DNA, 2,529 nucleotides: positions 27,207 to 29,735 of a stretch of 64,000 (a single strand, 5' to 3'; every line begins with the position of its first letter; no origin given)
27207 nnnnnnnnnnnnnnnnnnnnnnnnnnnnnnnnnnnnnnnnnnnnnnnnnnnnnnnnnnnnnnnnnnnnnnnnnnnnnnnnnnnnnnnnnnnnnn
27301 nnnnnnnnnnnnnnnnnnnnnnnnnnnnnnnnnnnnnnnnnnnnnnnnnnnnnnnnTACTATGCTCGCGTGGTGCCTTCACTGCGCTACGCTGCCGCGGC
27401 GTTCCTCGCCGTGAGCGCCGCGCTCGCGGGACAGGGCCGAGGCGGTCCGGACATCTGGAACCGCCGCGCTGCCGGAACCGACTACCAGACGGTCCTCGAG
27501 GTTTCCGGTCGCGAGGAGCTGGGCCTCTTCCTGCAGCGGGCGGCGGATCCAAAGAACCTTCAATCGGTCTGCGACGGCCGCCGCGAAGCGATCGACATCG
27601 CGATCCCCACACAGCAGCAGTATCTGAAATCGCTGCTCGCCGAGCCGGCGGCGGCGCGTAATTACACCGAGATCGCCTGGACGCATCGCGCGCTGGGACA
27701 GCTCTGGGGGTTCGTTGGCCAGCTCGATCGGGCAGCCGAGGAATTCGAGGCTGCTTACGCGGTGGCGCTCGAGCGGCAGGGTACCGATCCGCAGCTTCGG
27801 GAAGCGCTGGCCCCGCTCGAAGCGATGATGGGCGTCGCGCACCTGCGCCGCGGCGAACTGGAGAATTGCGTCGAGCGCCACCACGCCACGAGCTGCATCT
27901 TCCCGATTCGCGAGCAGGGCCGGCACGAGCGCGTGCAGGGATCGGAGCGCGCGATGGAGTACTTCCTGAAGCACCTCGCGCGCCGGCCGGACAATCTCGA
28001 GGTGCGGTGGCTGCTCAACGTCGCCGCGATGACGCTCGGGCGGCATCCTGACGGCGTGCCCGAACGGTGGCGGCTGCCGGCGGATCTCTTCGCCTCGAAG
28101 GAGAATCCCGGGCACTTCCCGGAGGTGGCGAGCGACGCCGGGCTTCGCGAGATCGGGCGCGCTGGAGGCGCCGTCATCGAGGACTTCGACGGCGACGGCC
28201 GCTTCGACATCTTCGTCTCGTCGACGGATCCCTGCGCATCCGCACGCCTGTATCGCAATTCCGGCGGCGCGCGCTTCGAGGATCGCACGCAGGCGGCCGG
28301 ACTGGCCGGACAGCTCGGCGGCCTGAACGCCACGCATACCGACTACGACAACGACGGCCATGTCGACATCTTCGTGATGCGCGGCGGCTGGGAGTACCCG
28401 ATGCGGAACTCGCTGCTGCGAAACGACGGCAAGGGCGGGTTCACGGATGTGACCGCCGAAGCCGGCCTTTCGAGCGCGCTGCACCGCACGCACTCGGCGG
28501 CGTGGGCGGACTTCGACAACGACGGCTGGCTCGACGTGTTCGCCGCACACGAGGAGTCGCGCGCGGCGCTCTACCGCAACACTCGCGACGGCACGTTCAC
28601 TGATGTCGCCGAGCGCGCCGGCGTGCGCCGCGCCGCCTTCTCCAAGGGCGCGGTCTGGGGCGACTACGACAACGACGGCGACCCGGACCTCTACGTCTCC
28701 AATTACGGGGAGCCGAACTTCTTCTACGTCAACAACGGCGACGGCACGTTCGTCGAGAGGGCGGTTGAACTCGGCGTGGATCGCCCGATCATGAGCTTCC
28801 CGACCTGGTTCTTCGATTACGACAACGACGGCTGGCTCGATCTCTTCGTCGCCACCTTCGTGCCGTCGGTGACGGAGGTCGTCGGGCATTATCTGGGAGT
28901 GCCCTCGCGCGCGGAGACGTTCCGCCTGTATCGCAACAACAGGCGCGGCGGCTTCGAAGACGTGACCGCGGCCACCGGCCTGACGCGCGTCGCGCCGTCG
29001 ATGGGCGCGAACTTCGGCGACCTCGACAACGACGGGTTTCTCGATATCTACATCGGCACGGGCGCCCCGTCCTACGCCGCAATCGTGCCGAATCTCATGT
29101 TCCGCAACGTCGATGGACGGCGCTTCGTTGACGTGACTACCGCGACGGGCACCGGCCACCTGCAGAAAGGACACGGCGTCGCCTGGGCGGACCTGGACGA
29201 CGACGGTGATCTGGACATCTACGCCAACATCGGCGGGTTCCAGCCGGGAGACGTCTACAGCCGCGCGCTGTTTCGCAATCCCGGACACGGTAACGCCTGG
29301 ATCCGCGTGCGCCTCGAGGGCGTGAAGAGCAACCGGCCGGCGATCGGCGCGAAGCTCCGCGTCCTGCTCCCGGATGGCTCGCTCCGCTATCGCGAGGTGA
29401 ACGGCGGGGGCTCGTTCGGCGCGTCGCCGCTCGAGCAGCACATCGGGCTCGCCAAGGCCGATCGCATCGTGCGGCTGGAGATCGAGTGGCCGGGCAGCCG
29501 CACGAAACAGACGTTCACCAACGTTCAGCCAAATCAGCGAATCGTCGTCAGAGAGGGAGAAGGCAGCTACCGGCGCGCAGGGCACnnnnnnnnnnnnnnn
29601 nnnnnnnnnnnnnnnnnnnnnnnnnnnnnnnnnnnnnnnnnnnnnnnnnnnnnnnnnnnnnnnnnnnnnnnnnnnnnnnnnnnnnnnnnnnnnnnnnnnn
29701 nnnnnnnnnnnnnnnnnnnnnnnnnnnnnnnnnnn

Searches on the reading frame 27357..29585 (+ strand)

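Call 45: search_protein_families(library=pfam, proteins=[window:27357-29585:+], max_evalue=0.00001)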
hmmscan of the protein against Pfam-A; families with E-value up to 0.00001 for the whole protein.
window:27357-29585:+ (743 aa): 3 families
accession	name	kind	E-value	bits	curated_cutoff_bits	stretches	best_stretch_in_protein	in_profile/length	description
PF13517.12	FG-GAP_3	-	2.3e-52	175.9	26.9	5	385-447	1-61/61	FG-GAP-like repeat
PF07593.17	UnbV_ASPIC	-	3.4e-14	52.9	23.4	1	662-729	1-67/68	ASPIC and UnbV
PF01839.29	FG-GAP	-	1.7e-10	41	22.1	0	434-463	7-32/37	FG-GAP repeat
